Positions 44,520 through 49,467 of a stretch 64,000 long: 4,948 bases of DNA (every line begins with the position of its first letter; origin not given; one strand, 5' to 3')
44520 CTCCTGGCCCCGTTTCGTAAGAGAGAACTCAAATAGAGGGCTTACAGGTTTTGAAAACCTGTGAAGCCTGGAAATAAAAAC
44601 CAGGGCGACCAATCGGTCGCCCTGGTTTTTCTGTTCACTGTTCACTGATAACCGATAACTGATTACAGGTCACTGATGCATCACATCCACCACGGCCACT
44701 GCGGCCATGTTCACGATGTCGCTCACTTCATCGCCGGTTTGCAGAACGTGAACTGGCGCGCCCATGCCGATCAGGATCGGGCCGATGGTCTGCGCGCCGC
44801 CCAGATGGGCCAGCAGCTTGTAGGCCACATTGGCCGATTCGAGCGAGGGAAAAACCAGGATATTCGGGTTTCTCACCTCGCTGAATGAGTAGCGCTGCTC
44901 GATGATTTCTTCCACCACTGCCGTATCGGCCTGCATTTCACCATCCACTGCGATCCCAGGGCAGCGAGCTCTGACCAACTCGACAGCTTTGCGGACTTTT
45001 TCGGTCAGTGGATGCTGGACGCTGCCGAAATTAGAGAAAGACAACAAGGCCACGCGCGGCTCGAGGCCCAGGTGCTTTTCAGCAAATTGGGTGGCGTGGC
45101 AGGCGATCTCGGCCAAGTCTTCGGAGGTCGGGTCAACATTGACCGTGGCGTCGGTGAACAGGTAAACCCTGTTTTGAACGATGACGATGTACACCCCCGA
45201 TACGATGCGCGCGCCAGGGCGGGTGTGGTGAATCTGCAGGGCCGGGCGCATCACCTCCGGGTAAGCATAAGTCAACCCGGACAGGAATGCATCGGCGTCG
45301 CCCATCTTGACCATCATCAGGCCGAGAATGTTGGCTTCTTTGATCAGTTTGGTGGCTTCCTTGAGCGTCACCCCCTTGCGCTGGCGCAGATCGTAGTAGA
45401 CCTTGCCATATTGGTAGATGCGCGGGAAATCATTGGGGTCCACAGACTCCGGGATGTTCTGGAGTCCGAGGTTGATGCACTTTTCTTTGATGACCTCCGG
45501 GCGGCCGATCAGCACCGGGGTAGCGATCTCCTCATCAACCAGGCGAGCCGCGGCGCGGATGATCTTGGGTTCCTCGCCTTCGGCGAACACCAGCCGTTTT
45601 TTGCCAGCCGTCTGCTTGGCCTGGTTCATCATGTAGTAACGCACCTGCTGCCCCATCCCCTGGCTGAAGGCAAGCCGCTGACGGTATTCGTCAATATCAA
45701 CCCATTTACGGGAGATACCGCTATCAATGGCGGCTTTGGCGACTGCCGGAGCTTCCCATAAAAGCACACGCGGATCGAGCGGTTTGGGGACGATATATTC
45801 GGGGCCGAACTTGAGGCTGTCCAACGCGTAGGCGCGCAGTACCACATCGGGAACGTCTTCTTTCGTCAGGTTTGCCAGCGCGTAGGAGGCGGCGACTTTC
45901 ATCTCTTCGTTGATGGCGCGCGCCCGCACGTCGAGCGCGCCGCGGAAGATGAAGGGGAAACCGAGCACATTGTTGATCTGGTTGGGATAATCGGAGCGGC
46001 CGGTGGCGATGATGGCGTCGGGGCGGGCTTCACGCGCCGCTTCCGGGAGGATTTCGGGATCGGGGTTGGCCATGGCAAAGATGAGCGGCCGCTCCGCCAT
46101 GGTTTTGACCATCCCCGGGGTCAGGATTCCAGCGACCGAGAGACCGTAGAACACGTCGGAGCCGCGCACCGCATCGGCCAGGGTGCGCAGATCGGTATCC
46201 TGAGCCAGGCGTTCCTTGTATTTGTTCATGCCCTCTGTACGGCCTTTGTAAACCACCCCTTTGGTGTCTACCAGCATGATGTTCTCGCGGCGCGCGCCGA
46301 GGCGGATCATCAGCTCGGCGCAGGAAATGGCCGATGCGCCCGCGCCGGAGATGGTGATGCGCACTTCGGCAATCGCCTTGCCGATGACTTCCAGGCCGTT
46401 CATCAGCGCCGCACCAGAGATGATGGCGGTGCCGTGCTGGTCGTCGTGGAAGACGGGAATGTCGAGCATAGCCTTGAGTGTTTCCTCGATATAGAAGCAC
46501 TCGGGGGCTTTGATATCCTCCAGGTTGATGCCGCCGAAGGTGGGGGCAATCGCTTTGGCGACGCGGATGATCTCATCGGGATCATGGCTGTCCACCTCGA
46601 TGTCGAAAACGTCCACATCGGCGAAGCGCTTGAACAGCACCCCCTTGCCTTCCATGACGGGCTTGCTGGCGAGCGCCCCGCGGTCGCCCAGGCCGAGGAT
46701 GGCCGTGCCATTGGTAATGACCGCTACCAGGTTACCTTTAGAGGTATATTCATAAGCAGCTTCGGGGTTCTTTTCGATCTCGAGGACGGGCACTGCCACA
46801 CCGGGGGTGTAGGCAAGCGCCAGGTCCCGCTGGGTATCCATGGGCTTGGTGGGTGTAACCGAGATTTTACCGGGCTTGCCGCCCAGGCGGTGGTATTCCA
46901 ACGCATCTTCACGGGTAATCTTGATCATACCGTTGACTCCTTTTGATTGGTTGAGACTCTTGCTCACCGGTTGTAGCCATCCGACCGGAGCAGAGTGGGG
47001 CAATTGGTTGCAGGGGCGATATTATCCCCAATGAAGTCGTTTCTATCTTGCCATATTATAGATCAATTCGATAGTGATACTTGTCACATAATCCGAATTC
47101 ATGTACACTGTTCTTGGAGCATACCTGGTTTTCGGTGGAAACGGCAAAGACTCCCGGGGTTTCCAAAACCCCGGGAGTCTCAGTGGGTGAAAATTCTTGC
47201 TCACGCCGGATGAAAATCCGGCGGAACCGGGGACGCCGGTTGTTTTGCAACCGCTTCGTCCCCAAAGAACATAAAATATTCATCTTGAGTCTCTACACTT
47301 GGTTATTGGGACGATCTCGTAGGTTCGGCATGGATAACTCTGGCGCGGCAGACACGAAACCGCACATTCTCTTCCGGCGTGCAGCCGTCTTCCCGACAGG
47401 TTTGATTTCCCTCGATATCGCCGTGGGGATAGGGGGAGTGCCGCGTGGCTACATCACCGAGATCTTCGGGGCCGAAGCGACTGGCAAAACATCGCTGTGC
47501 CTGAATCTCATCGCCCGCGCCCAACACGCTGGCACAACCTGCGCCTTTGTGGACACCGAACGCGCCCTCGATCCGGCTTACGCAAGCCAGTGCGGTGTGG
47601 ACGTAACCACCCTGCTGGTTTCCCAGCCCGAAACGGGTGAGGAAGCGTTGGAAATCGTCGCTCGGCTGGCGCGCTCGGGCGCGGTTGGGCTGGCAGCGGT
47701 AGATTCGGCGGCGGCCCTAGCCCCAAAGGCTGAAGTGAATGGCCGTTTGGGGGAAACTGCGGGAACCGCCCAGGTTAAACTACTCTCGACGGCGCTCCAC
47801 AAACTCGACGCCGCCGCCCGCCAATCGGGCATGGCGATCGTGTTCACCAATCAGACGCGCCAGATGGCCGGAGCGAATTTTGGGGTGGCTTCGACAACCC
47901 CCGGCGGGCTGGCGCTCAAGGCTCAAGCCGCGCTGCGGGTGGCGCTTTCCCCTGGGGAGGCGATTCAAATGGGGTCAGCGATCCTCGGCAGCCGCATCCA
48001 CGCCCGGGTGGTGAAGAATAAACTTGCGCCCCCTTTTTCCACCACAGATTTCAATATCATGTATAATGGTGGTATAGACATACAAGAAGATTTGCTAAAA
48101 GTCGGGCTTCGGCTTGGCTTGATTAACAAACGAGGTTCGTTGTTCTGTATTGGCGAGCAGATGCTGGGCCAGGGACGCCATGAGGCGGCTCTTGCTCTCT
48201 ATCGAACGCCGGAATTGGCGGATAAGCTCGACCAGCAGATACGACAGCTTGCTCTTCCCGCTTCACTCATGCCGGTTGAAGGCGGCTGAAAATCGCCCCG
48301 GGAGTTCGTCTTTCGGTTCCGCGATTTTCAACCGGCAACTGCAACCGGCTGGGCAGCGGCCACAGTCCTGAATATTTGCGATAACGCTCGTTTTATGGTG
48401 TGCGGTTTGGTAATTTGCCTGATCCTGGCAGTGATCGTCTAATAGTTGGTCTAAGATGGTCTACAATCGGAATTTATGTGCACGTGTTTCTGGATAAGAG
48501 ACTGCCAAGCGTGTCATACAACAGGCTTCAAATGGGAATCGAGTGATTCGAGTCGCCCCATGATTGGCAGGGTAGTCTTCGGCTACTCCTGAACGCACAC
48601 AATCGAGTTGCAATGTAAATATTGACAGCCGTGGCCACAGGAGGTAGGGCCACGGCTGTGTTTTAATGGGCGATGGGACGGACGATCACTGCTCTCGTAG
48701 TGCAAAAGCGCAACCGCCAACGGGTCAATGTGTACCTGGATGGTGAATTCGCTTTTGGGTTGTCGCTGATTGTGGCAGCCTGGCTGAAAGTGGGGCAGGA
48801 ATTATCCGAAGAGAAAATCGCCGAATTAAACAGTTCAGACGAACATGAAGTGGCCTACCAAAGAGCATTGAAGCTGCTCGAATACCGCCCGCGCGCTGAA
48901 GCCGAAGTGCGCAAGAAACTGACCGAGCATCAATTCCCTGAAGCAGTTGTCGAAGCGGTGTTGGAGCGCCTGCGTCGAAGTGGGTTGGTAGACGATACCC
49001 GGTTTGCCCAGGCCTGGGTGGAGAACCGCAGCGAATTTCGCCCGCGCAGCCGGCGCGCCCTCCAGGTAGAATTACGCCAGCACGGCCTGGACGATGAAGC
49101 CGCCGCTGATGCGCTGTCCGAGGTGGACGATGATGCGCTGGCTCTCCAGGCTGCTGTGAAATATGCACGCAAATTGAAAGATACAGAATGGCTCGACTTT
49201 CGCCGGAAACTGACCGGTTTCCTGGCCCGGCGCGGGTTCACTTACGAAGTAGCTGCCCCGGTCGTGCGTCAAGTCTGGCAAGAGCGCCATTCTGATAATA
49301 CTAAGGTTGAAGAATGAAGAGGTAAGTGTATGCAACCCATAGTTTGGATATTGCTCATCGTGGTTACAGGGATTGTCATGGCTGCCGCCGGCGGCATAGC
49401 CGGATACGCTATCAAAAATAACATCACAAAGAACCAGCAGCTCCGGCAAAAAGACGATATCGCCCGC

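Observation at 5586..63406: Dispersed families of degenerate 7- and 8-nt word arrays occupy most gene junctions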

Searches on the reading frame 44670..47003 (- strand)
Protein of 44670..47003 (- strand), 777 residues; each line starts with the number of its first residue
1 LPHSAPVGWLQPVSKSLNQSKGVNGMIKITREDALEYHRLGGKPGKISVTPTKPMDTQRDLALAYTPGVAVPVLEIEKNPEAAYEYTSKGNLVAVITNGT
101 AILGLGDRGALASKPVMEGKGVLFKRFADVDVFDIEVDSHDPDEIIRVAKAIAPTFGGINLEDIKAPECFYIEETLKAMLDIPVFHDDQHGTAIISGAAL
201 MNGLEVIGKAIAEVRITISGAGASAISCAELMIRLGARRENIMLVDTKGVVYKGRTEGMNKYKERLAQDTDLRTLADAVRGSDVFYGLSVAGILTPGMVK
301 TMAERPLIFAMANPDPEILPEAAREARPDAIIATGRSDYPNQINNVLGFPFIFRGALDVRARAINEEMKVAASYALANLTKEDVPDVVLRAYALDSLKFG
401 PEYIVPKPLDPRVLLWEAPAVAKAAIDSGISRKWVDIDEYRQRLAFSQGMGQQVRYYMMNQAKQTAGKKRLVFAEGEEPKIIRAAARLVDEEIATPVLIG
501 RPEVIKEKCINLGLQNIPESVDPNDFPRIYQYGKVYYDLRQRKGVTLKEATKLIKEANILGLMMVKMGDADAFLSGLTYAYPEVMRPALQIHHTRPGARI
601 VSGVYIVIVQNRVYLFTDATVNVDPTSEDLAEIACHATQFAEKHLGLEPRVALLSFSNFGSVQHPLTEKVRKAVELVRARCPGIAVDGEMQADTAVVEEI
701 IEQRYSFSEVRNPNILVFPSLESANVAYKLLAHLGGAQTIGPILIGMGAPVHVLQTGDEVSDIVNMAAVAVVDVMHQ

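Call 7: search_protein_families(library=pfam, proteins=[window:44670-47003:-])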
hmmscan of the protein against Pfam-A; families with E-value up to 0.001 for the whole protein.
window:44670-47003:- (777 aa): 3 families
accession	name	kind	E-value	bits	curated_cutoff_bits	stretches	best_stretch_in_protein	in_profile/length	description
PF01515.24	PTA_PTB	-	1.6e-97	327.2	24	1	456-771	4-319/319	Phosphate acetyl/butaryl transferase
PF00390.24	malic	-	1.5e-29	103.6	23.1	1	45-177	2-182/182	Malic enzyme, N-terminal domain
PF03949.21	Malic_M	-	3.7e-19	69.5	23.5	1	191-385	3-230/258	Malic enzyme, NAD binding domain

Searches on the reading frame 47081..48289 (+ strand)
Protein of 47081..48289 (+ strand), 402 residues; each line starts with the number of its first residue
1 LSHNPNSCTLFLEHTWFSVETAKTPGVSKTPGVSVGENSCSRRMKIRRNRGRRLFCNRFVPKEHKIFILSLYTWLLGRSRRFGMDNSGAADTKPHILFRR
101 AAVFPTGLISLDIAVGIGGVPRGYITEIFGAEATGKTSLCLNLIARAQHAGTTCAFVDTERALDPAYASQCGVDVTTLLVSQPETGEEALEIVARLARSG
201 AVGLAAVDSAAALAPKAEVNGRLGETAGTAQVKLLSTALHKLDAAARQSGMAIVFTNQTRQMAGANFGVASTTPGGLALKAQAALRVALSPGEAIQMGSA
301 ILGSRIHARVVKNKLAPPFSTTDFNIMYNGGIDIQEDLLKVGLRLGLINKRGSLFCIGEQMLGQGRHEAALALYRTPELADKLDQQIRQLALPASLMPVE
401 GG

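Call 47: search_protein_families(library=pfam, proteins=[window:47081-48289:+])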
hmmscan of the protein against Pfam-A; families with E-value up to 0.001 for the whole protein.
window:47081-48289:+ (402 aa): 4 families
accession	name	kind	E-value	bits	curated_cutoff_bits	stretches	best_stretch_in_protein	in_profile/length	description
PF00154.27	RecA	-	5.3e-78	262.5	27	1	102-333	31-262/262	recA bacterial DNA recombination protein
PF21096.2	RecA_C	-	1.6e-10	41.4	27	1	337-389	2-54/57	RecA C-terminal domain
PF08423.17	Rad51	-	4.5e-09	36.4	22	1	105-292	9-212/244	Rad51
PF06745.19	ATPase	-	3.3e-05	23.8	26.6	1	105-162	2-59/231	KaiC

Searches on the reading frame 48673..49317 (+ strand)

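Call 48: search_protein_families(library=pfam, proteins=[window:48673-49317:+])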
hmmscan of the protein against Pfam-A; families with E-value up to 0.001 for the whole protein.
window:48673-49317:+ (214 aa): 3 families
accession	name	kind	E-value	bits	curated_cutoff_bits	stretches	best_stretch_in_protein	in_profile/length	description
PF21982.2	RecX_HTH1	-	3e-20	72.3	26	1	61-100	1-40/40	RecX, first three-helix domain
PF02631.22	RecX_HTH2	-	5.1e-13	49.5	26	1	107-148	1-42/42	RecX, second three-helix domain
PF21981.2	RecX_HTH3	-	2.1e-09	37.8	26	1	152-194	1-44/48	RecX, third three-helix domain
